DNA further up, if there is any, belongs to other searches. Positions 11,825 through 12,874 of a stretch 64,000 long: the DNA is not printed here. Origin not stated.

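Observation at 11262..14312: AT-rich cassette (wHTH-like protein / ParA-like ATPase / single-domain RelA-SpoT synthetase) translationally coupled to queC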

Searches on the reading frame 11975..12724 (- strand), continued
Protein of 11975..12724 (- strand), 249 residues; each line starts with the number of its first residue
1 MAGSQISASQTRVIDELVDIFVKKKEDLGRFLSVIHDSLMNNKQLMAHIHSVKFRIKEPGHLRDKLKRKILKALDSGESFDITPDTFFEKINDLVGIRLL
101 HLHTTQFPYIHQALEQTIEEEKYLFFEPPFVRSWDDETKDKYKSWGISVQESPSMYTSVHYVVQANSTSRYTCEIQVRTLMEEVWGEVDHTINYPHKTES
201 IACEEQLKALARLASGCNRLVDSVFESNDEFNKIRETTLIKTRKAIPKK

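Call 62: predict_structure(alignment_id=A1)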
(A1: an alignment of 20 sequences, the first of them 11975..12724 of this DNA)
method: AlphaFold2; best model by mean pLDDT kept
length: 249 residues; sequences in the alignment: 20
mean_pLDDT: 91.5   pTM: 0.84
mean pLDDT of the five models: 91.5, 91.2, 87.9, 86.9, 82.6
residues with pLDDT >= 90: 172; 70-90: 70; 50-70: 6; < 50: 1
segments of 3 or more residues with pLDDT < 50: none
pLDDT, mean of each block of 10 residues (from residue 1): 82 98 97 97 98 97 95 93 94 97 94 96 93 91 96 90 91 96 86 81 88 86 90 88 71
secondary structure, 60 per line:
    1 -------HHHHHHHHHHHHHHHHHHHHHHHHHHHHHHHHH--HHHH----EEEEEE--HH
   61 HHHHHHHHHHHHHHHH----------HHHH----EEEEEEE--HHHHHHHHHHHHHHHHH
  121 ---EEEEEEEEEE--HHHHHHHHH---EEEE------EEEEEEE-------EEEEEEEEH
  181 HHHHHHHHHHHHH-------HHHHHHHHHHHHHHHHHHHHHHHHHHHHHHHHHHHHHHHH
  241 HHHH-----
elements in order: H8-40 H43-46 E51-56 H59-76 H87-90 E95-101 H104-120 E124-133 H136-144 E148-151 E158-164 E172-179 H180-193 H201-244

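Call 65: fold_search(model_id=the predicted structure, library=pdb)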
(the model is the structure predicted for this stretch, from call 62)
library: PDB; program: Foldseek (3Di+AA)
matches with E <= 10: 460; with E <= 0.001: 60
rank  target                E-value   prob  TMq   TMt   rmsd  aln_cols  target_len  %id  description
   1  6ewz_A                2.4e-10  1.00  0.52  0.61   5.5       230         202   20  Crystal structure of RelP (SAS2) from Staphylococcus aureus bound to AMPCPP and GTP in the pre-catalytic state (released 2018-01-24)
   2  6ewz_B                1.3e-09  1.00  0.51  0.62   5.1       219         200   21  Crystal structure of RelP (SAS2) from Staphylococcus aureus bound to AMPCPP and GTP in the pre-catalytic state (released 2018-01-24)
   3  6ex0_B                1.3e-09  1.00  0.51  0.62   5.2       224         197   20  Crystal structure of RelP (SAS2) from Staphylococcus aureus bound to pppGpp in the post-catalytic state (released 2018-01-24)
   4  6fgj_A                1.3e-09  1.00  0.52  0.62   5.2       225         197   20  Crystal structure of the small alarmone synthethase 2 from Staphylococcus aureus (released 2018-02-07)
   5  6fgj_B                3.4e-09  1.00  0.51  0.61   5.3       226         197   20  Crystal structure of the small alarmone synthethase 2 from Staphylococcus aureus (released 2018-02-07)
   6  6fgx_A                4.3e-09  1.00  0.50  0.61   5.2       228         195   20  Crystal structure of the small alarmone synthethase 2 from Staphylococcus aureus bound to AMPCPP (released 2018-02-07)
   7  6fgx_B                5.9e-09  1.00  0.50  0.62   5.1       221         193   20  Crystal structure of the small alarmone synthethase 2 from Staphylococcus aureus bound to AMPCPP (released 2018-02-07)
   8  6ex0_A                1.6e-08  1.00  0.47  0.58   6.4       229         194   19  Crystal structure of RelP (SAS2) from Staphylococcus aureus bound to pppGpp in the post-catalytic state (released 2018-01-24)
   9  6fgk_D                2.0e-08  1.00  0.49  0.63   5.0       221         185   18  Crystal structure of the small alarmone synthethase 2 from Bacillus subtilis (released 2018-02-07)
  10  5dec_B                2.5e-08  1.00  0.54  0.68   4.4       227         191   18  Crystal structure of the small alarmone synthetase 1 from Bacillus subtilis (released 2015-10-28)
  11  5ded_E                3.6e-08  1.00  0.48  0.60   5.6       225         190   19  Crystal structure of the small alarmone synthethase 1 from Bacillus subtilis bound to its product pppGpp (released 2015-10-28)
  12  5ded_C                4.5e-08  1.00  0.54  0.67   4.4       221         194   18  Crystal structure of the small alarmone synthethase 1 from Bacillus subtilis bound to its product pppGpp (released 2015-10-28)
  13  2be3_A                5.4e-08  1.00  0.55  0.65   5.6       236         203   18  Structure of a GTP Pyrophosphokinase Family Protein from Streptococcus pneumoniae (released 2005-12-06)
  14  5dec_A                5.8e-08  1.00  0.48  0.61   5.3       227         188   18  Crystal structure of the small alarmone synthetase 1 from Bacillus subtilis (released 2015-10-28)
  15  5dec_D                6.5e-08  1.00  0.50  0.63   5.3       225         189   19  Crystal structure of the small alarmone synthetase 1 from Bacillus subtilis (released 2015-10-28)
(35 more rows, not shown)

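Call 66: search_protein_families(library=pfam, proteins=[L059:11705-12244:+, L059:12248-13015:+, L059:13688-15268:+, L051:3020-3961:-], max_evalue=0.1)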
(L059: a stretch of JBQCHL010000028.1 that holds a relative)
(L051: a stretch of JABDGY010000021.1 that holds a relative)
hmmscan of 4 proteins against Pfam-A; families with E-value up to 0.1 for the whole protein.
L059:11705-12244:+ (179 aa): 0 families

L059:12248-13015:+ (255 aa): 0 families

L059:13688-15268:+ (526 aa): 5 families
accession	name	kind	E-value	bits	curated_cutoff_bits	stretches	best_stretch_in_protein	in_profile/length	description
PF13646.12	HEAT_2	-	1.5e-14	54.5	27.7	1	118-178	11-71/88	HEAT repeats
PF21581.3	SCD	-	9.5e-06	26.3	27.5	0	97-135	20-58/75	Stromalin conservative domain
PF02985.28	HEAT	-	3.5e-05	24.1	23.5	0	275-295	7-27/31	HEAT repeat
PF13513.12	HEAT_EZ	-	0.0063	17.5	27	0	153-180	2-28/55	HEAT-like repeat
PF03408.20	Foamy_virus_ENV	-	0.045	11.9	27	1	33-205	500-665/982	Foamy virus envelope protein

L051:3020-3961:- (313 aa): 0 families

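Call 75: search_protein_families(library=padloc, alignment_id=A4, max_evalue=0.00001)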
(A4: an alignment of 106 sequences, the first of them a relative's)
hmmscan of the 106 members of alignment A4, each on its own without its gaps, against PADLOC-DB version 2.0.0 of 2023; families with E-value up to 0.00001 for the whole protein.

A. member 1, L003:6486-8153:+ (555 aa): 0 families

B. families by the number of members that match (of 106 scanned): 57 families (the first 25 are shown)
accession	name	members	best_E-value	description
PDLC04140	mad8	2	8.3e-40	mads_8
PDLC00659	HmaA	1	0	SNF2 helicase / DEAD-box helicase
PDLC02620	DrmD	1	3.9e-117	DrmD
PDLC04135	mad3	1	1e-101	mads_3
PDLC02621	DrmD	1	1.2e-101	DrmD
PDLC02504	BrxHI|BrxHII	1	4.2e-92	BrxHII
PDLC02500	BrxHI|BrxHII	1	2.1e-90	BrxHI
PDLC02572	DrmA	1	5.8e-78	DrmA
PDLC02632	DrmD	1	1e-61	DrmD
PDLC02623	DrmD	1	1.3e-55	DrmD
PDLC02633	DrmD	1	3.6e-55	DrmD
PDLC02619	DrmD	1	1e-51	DrmD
PDLC02634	DrmD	1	1.5e-51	DrmD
PDLC02624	DrmD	1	2e-48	DrmD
PDLC02840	DpdE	1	1.7e-43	DpdE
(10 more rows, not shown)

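Call 76: search_protein_families(library=pfam, alignment_id=A4, max_evalue=0.00001)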
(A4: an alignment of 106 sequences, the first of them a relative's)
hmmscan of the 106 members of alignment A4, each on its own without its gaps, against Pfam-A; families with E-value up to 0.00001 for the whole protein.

A. member 1, L003:6486-8153:+ (555 aa): 1 family
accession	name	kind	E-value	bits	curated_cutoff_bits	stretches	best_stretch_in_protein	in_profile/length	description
PF00118.29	Cpn60_TCP1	-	7.8e-78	262.8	34.3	1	22-532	1-488/490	TCP-1/cpn60 chaperonin family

B. families by the number of members that match (of 106 scanned): 101 families (the first 25 are shown)
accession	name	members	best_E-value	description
PF01642.28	MM_CoA_mutase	3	4.8e-120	Methylmalonyl-CoA mutase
PF03308.22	MeaB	3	9.4e-40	Methylmalonyl Co-A mutase-associated GTPase MeaB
PF02310.24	B12-binding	3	1.4e-18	B12 binding domain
PF00118.29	Cpn60_TCP1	2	7.8e-78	TCP-1/cpn60 chaperonin family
PF13683.12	rve_3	2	3.3e-17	Integrase core domain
PF00589.27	Phage_integrase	2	1.7e-16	Phage integrase family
PF13191.12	AAA_16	2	1.2e-07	AAA ATPase domain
PF02492.25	cobW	2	3.5e-07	CobW/HypB/UreG, nucleotide-binding domain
PF01975.23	SurE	1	3.4e-66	Survival protein SurE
PF01071.24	GARS_A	1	3.1e-63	Phosphoribosylglycinamide synthetase, ATP-grasp (A) domain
PF07690.21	MFS_1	1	4.9e-58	Major Facilitator Superfamily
PF12215.14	Glyco_hydr_116N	1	2.2e-54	beta-glucosidase 2, glycosyl-hydrolase family 116 N-term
PF02464.23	CinA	1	4.1e-54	Competence-damaged protein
PF11219.13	DUF3014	1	1.9e-51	Protein of unknown function (DUF3014)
PF03070.21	TENA_THI-4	1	5.3e-50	TENA/THI-4/PQQC family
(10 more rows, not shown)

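Call 78: find_encoding_contigs(protein=P0362, flank=3000)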
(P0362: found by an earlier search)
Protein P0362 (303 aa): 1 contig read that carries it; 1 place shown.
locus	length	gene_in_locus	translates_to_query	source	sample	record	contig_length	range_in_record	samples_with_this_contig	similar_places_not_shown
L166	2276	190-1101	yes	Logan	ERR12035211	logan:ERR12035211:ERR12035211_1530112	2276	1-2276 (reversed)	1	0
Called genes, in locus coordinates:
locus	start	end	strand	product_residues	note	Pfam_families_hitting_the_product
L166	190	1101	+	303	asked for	PF05351:GMP_PDE_delta, PF00733:Asn_synthase (weak), PF06508:QueC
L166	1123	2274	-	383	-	?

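Call 84: search_protein_families(library=phrogs, proteins=[window:11975-12724:-, L059:12248-13015:+], max_evalue=0.01)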
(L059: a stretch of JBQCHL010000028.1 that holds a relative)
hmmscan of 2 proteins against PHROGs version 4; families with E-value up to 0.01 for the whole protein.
window:11975-12724:- (249 aa): 3 families
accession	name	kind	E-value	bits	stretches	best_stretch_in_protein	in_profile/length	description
phrog_2211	-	unknown function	4.9e-19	69.9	1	46-215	59-225/395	-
phrog_9640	-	unknown function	1.4e-10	42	1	38-237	31-203/365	-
phrog_32462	-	unknown function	0.00019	21.6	1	92-212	76-188/330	-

L059:12248-13015:+ (255 aa): 1 family
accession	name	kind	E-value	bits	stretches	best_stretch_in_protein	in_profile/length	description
phrog_1368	-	transcription regulation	0.0098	16.7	0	186-240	15-68/101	transcriptional regulator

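Call 92: search_protein_families(library=padloc, proteins=[L059:12248-13015:+, L059:11705-12244:+], max_evalue=0.001)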
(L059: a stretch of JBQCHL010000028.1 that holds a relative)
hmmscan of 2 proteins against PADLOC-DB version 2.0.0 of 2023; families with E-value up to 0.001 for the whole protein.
L059:12248-13015:+ (255 aa): 0 families

L059:11705-12244:+ (179 aa): 0 families
